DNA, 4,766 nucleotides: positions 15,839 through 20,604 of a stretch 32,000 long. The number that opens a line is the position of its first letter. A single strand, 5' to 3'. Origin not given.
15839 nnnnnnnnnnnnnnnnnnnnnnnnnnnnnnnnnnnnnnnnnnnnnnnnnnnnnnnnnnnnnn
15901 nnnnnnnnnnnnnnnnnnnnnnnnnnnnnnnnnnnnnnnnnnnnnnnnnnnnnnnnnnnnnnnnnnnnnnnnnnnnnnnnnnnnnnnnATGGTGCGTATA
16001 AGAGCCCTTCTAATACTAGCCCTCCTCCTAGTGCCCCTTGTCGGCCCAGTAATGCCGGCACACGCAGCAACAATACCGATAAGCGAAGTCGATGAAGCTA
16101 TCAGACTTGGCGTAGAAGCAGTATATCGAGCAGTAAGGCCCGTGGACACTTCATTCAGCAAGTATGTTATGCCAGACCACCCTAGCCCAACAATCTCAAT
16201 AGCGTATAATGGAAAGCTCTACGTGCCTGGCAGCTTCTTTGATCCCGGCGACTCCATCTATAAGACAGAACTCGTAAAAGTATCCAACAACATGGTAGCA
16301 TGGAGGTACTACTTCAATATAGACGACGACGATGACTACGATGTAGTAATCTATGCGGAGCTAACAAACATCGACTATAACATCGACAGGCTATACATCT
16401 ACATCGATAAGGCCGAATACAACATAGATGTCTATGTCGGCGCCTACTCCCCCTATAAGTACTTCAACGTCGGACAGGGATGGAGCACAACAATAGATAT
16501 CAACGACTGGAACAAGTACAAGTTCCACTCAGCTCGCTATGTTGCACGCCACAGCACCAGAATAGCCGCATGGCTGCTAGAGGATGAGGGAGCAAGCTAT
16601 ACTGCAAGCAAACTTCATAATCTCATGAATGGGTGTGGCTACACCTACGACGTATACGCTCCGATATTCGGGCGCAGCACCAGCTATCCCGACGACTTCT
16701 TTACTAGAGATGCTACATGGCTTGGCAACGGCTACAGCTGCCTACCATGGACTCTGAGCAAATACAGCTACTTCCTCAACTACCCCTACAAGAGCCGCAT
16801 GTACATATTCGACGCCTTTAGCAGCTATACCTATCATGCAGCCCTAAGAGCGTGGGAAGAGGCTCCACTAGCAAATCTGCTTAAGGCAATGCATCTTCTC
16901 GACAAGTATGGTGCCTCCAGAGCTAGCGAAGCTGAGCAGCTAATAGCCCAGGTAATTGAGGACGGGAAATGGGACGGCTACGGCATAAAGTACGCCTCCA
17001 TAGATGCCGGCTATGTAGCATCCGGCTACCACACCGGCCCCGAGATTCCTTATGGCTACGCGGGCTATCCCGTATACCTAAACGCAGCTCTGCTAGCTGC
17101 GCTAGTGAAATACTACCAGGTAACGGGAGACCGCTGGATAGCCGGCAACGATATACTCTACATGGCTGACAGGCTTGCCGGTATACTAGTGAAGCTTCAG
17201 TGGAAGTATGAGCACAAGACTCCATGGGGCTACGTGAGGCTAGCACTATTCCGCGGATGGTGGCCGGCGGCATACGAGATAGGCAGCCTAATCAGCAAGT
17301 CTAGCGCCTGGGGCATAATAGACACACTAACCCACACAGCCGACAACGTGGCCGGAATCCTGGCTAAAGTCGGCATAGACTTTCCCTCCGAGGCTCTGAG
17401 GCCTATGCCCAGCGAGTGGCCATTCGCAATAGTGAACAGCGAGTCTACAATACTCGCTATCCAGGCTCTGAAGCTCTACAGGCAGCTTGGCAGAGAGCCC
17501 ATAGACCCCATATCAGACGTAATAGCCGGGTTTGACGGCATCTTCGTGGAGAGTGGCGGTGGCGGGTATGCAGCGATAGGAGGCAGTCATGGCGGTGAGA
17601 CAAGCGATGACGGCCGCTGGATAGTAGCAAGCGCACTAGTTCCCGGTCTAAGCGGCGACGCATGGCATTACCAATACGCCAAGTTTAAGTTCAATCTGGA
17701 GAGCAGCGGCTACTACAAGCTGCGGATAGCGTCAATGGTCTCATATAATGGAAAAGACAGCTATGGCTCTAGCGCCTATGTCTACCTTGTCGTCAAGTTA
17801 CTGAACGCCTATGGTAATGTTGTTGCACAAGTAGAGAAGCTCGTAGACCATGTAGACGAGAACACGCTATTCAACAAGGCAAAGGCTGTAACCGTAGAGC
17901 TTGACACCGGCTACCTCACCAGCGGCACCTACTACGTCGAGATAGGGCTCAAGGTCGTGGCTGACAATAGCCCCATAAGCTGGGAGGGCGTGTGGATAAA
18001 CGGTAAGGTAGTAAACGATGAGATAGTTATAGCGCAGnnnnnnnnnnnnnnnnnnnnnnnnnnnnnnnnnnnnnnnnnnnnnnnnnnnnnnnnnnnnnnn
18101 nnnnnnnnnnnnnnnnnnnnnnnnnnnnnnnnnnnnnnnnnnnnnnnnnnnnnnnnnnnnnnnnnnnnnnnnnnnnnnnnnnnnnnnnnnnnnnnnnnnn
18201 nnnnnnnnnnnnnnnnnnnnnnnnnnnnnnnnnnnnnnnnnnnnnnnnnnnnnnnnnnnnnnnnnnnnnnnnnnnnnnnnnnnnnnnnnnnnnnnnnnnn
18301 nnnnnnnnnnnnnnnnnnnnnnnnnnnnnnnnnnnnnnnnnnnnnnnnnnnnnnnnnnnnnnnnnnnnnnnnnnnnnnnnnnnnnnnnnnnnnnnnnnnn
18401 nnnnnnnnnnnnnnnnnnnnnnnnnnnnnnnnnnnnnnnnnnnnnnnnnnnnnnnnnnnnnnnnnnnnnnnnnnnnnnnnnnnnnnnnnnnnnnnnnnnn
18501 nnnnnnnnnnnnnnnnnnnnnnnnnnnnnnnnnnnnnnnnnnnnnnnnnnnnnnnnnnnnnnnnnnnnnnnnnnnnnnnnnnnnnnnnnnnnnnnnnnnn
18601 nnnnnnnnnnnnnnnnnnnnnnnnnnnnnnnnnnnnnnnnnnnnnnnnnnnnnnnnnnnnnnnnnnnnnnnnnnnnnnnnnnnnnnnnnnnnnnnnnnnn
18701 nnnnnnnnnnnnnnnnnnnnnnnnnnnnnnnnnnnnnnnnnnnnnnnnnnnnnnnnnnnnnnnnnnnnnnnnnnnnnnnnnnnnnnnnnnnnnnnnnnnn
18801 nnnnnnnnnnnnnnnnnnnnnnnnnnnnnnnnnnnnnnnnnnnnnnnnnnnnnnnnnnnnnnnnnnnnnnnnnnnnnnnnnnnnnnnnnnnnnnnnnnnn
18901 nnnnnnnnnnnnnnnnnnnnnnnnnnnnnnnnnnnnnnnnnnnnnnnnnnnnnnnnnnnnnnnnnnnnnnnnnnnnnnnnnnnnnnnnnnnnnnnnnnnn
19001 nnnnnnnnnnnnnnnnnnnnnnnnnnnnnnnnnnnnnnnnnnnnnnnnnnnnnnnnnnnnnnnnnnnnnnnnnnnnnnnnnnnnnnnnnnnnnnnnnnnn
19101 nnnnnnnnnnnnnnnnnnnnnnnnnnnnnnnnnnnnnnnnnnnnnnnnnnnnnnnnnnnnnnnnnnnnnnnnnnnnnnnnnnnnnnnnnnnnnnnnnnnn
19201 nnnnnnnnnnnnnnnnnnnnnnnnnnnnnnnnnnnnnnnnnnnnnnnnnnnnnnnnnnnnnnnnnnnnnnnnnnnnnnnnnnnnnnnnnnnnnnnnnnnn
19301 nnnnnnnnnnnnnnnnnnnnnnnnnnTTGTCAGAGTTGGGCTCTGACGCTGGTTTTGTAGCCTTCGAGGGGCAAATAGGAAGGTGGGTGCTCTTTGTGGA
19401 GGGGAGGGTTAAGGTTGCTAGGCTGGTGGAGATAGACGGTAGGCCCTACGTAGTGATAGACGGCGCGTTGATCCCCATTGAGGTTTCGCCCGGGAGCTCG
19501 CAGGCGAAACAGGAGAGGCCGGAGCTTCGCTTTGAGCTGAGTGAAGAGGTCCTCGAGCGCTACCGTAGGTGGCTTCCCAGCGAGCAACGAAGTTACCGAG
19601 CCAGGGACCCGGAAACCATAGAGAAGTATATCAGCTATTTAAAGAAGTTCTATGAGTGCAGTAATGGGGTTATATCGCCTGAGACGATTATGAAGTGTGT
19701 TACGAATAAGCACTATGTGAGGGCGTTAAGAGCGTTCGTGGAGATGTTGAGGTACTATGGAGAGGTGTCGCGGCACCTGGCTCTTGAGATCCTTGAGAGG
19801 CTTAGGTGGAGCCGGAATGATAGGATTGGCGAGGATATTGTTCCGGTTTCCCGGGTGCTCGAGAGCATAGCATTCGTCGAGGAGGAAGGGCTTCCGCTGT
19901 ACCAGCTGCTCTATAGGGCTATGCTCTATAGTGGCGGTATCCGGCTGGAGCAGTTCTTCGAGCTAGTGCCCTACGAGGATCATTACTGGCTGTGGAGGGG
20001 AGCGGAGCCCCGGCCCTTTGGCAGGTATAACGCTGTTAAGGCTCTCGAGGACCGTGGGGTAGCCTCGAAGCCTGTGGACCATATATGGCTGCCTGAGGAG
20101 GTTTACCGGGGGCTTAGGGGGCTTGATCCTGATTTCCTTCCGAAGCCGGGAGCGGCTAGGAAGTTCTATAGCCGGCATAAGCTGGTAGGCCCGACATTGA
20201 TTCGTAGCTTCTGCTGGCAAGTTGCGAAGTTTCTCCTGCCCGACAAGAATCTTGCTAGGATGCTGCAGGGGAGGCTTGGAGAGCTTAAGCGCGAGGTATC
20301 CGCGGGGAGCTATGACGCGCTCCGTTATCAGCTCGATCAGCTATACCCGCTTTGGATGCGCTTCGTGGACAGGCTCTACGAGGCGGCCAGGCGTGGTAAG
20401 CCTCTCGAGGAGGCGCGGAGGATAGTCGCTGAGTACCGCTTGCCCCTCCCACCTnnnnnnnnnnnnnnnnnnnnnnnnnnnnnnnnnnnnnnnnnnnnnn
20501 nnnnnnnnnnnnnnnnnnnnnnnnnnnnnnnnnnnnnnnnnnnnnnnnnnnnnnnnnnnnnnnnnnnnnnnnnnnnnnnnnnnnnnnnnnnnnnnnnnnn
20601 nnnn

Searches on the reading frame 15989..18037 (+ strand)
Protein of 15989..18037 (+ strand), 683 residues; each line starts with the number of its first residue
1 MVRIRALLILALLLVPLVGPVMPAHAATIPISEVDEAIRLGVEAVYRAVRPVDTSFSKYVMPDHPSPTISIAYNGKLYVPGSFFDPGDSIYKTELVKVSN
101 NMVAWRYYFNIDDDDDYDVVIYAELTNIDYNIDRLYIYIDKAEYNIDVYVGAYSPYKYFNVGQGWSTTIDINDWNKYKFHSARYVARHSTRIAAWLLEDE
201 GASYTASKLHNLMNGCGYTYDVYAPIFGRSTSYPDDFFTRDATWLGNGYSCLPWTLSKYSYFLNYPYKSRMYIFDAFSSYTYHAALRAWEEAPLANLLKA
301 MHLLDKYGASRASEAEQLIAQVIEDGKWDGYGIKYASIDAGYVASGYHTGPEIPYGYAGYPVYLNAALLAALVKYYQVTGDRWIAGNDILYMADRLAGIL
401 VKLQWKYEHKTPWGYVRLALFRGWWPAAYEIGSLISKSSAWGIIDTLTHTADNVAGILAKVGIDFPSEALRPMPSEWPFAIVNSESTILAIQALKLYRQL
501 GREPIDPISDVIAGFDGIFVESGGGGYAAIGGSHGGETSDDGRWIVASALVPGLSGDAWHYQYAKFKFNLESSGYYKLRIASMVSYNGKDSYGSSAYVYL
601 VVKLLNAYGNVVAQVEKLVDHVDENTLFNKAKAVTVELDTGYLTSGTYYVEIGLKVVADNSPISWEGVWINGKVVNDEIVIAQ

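Call 10: search_protein_families(library=pfam, proteins=[window:15989-18037:+], max_evalue=0.01)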
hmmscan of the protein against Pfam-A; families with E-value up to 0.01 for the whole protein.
window:15989-18037:+ (683 aa): 0 families

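Call 67: find_homologous_proteins(query=window:15989-18037:+)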
Query window:15989-18037:+ (683 aa): 22 proteins with E <= 0.001 among 8000 candidates.
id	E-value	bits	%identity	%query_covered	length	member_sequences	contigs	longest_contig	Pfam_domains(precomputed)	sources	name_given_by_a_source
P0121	0.0e+0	1567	100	100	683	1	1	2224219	-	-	-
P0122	0.0e+0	1294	81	100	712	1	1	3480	-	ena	-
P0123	0.0e+0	1257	78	100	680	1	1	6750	-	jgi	jgi:hypothetical protein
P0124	1.2e-276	938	60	99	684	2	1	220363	-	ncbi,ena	-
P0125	9.1e-260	882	60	100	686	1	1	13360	-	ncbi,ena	-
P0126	3.0e-258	877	58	97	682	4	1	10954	-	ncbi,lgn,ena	-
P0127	6.3e-257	873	59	100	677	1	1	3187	-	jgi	jgi:hypothetical protein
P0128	9.5e-245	833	57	96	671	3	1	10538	-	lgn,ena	-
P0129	7.7e-241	820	56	100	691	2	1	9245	-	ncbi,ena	-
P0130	9.4e-229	780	55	100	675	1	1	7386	-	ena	-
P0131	5.1e-222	758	55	97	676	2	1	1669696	-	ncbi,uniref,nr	ncbi:hypothetical protein [Aeropyrum pernix]|uniref:hypothetical protein n=1 Tax=Aeropyrum pernix Ta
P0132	5.3e-215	734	54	96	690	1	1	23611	-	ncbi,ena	-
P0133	1.2e-212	727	53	92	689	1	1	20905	-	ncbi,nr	ncbi:MAG: hypothetical protein F7C36_00350 [Desulfurococcales archaeon]|nr:hypothetical protein [Des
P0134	3.4e-132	461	42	92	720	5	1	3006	-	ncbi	ncbi:MAG: hypothetical protein QW123_05340 [Desulfurococcaceae archaeon]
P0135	3.7e-129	451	41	95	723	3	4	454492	-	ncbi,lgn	ncbi:MAG: hypothetical protein QXY82_01335 [Desulfurococcaceae archaeon]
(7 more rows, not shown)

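Call 68: find_encoding_contigs(protein=P0123, flank=7000, max_places=1)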
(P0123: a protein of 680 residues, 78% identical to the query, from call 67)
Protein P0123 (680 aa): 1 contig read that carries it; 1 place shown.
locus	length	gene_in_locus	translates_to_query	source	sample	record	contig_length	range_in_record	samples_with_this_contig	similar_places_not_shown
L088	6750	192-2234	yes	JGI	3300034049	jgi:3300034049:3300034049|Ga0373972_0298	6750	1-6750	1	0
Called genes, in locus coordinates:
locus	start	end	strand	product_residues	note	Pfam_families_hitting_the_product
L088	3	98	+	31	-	?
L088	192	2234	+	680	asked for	-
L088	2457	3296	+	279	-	PF13338:AbiEi_4 (weak)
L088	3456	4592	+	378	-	-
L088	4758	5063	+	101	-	-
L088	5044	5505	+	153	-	-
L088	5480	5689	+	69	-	PF01402:RHH_1, PF21432:56B_RHH (faint)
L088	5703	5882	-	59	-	PF04014:MazE_antitoxin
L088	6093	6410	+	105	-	-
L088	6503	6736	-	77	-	-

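Call 69: find_encoding_contigs(protein=P0122, flank=4000, max_places=1)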
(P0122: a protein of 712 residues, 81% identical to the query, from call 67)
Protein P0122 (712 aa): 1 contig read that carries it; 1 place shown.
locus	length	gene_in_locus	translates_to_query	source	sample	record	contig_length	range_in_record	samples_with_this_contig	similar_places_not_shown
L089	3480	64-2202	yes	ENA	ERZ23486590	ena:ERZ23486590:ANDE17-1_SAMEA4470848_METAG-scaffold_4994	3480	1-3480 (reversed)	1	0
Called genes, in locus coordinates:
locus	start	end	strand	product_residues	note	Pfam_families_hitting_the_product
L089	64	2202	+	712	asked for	-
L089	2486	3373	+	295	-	-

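Call 70: find_encoding_contigs(protein=P0135, flank=10000, max_places=1)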
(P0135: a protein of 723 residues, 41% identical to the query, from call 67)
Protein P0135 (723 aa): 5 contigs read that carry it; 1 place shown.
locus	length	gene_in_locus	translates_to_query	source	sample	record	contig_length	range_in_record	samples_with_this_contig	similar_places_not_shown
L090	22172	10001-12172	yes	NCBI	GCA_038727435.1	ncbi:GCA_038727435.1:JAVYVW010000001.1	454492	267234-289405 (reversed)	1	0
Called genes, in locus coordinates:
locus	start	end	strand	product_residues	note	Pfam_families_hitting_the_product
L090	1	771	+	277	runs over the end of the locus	PF00795:CN_hydrolase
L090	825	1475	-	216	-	PF00702:Hydrolase, PF13419:HAD_2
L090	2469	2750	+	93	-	-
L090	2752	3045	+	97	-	-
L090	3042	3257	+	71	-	-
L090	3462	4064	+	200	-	PF07200:Mod_r (weak)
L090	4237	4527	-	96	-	PF18902:DUF5658 (weak)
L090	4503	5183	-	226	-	-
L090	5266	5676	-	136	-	-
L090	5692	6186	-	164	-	-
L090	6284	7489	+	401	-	-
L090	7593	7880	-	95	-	-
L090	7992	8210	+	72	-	-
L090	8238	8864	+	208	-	-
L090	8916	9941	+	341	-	PF16317:Glyco_hydro_99 (weak)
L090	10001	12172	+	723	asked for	-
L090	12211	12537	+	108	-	-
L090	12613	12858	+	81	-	PF25632:Fusello_VP2_Capsid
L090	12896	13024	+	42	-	-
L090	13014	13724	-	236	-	PF16795:Phage_integr_3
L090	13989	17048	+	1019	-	PF00496:SBP_bac_5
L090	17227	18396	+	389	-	PF00528:BPD_transp_1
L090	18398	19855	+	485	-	PF00528:BPD_transp_1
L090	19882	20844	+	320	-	PF05621:TniB (faint), PF02463:SMC_N (weak), PF00005:ABC_tran, PF13304:AAA_21 (faint), PF13401:AAA_22 (weak), PF08352:oligo_HPY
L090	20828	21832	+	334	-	PF00005:ABC_tran, PF08352:oligo_HPY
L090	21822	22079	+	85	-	-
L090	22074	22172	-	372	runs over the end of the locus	PF04055:Radical_SAM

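Call 85: predict_structure(alignment_id=A2)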
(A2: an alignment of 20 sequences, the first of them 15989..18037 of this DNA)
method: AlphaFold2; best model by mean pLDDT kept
length: 683 residues; sequences in the alignment: 20
mean_pLDDT: 86.7   pTM: 0.88
mean pLDDT of the five models: 86.7, 85.6, 85.4, 84.9, 79.1
residues with pLDDT >= 90: 418; 70-90: 187; 50-70: 46; < 50: 32
segments of 3 or more residues with pLDDT < 50: 1-6, 13-26, 440-450
pLDDT, mean of each block of 10 residues (from residue 1): 48 38 49 95 96 91 94 93 78 90 95 88 96 97 96 95 98 93 89 98 97 95 96 95 92 89 89 86 86 93 97 98 90 84 81 74 96 97 94 95 88 87 91 60 39 57 67 80 94 97 81 67 89 88 91 84 93 91 92 91 94 94 89 91 92 94 81 90 83
secondary structure, 60 per line:
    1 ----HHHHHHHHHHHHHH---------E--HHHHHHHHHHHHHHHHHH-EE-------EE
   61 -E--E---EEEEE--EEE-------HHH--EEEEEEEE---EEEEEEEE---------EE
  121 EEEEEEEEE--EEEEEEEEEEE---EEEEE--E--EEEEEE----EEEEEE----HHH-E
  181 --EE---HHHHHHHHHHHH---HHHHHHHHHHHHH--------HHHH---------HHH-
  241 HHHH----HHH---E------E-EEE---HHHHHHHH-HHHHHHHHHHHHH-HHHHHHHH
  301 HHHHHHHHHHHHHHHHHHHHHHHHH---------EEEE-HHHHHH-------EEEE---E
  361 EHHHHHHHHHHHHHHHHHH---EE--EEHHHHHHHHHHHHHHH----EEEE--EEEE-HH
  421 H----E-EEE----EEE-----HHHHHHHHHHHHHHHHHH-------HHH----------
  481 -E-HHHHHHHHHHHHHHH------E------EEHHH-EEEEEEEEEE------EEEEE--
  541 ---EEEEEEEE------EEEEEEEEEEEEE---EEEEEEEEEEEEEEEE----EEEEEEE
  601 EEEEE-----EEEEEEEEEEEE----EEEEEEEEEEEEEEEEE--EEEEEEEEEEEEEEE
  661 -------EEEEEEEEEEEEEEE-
elements in order (helices of 4 or more, strands of 3 or more residues): H5-18 H31-48 E69-73 E76-78 E91-98 E102-109 E119-129 E132-142 E146-150 E156-161 E166-171 H188-199 H203-215 H224-227 H241-244 E264-266 H270-277 H279-291 H293-325 E335-338 H340-345 E353-356 H362-379 H389-403 E408-411 E414-417 E428-430 E435-437 H443-460 H484-498 E518-527 E534-538 E544-551 E558-570 E574-589 E594-605 E611-622 E627-643 E646-660 E668-682

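Call 88: fold_search(model_id=the predicted structure, library=pdb)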
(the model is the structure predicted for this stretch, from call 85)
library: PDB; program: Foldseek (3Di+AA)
matches with E <= 10: 1313; with E <= 0.001: 12
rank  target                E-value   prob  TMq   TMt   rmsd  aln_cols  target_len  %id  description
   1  8okh_A                3.7e-06  1.00  0.15  0.48   9.8       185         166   11  Crystal structure of Bdellovibrio bacteriovorus Bd1399 (released 2023-10-25)
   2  8okh_B                1.4e-05  1.00  0.15  0.45   7.1       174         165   11  Crystal structure of Bdellovibrio bacteriovorus Bd1399 (released 2023-10-25)
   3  2vg9                  2.1e-04  0.97  0.11  0.24  11.7       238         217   10  Crystal structure of Loop Swap mutant of Necallimastix patriciarum Xyn11A (released 2007-12-25)
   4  8k35_A                2.8e-04  0.96  0.10  0.08  20.7       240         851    8  Structure of the bacteriophage lambda tail tip complex (released 2023-11-15)
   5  2e31_A                3.1e-04  1.00  0.12  0.28   9.4       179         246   14  Structural basis for selection of glycosylated substrate by SCFFbs1 ubiquitin ligase (released 2007-03-20)
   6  7bvc_B                3.5e-04  0.41  0.16  0.12  28.9      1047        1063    9  Cryo-EM structure of Mycobacterium smegmatis arabinosyltransferase EmbA-EmbB-AcpM2 in complex with ethambutol (released 2020-04-29)
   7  9occ_E                4.0e-04  0.69  0.08  0.08  20.6       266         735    9  Sf11 bacteriophage tail (released 2025-11-12)
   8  1gu3_A                4.7e-04  0.99  0.10  0.33   8.2       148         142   10  CBM4 structure and function (released 2002-09-26)
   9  2c26                  5.8e-04  0.99  0.14  0.29   8.0       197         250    9  Structural basis for the promiscuous specificity of the carbohydrate- binding modules from the beta-sandwich super famil (released 2005-10-18)
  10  8iqe_C                6.4e-04  0.98  0.12  0.14  12.0       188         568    8  Crystal structure of tetrameric K2-2 TSP (released 2024-02-21)
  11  7xyc_A                7.1e-04  0.99  0.11  0.13  11.1       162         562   10  CryoEM structure of Klebsiella phage Kp7 type II tail fiber gp52 in vitro (released 2023-06-07)
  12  3nru_A                9.2e-04  0.92  0.10  0.28   8.8       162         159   12  Ligand binding domain of EPHA7 (released 2010-12-08)
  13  8iq9_B                1.1e-03  0.97  0.10  0.12  12.6       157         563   11  Crystal structure of trimeric K2-2 TSP in complex with tetrasaccharide and octasaccharide (released 2024-02-21)
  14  7vrp_F                1.1e-03  0.77  0.09  0.14  22.7       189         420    9  Structure of infectious bursal disease virus Gx strain (released 2022-03-30)
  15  3kmh_B                1.1e-03  0.30  0.06  0.13  18.2       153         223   10  Crystal Structure of a Novel Sugar Isomerase from E. coli O157:H7 (released 2010-07-21)
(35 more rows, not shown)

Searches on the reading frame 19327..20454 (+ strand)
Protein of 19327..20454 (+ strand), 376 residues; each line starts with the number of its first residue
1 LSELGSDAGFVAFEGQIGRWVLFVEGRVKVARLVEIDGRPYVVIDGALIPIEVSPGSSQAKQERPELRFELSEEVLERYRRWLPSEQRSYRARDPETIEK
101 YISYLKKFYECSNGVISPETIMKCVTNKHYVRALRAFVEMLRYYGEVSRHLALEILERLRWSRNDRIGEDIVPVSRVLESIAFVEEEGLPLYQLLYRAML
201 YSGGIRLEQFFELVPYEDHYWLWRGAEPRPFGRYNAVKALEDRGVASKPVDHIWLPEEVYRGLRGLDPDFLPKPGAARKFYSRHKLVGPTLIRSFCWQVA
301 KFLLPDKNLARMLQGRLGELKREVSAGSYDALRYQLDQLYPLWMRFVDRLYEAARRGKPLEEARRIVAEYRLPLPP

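Call 11: search_protein_families(library=pfam, proteins=[window:19327-20454:+], max_evalue=0.01)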
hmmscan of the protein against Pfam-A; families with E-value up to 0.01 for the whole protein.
window:19327-20454:+ (376 aa): 0 families

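Call 31: search_solved_structures(query=window:19327-20454:+, max_evalue=10)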
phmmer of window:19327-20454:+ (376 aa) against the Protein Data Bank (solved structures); distinct sequences matched with E-value up to 10: 3.
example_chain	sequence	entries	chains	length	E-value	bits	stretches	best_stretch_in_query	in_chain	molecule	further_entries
2d8k_A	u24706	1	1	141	0.21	13.9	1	139-177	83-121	synaptotagmin VII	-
6anj_A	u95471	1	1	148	0.23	13.7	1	139-177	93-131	Synaptotagmin-7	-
6ank_A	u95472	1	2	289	0.58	12.4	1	139-177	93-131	Synaptotagmin-7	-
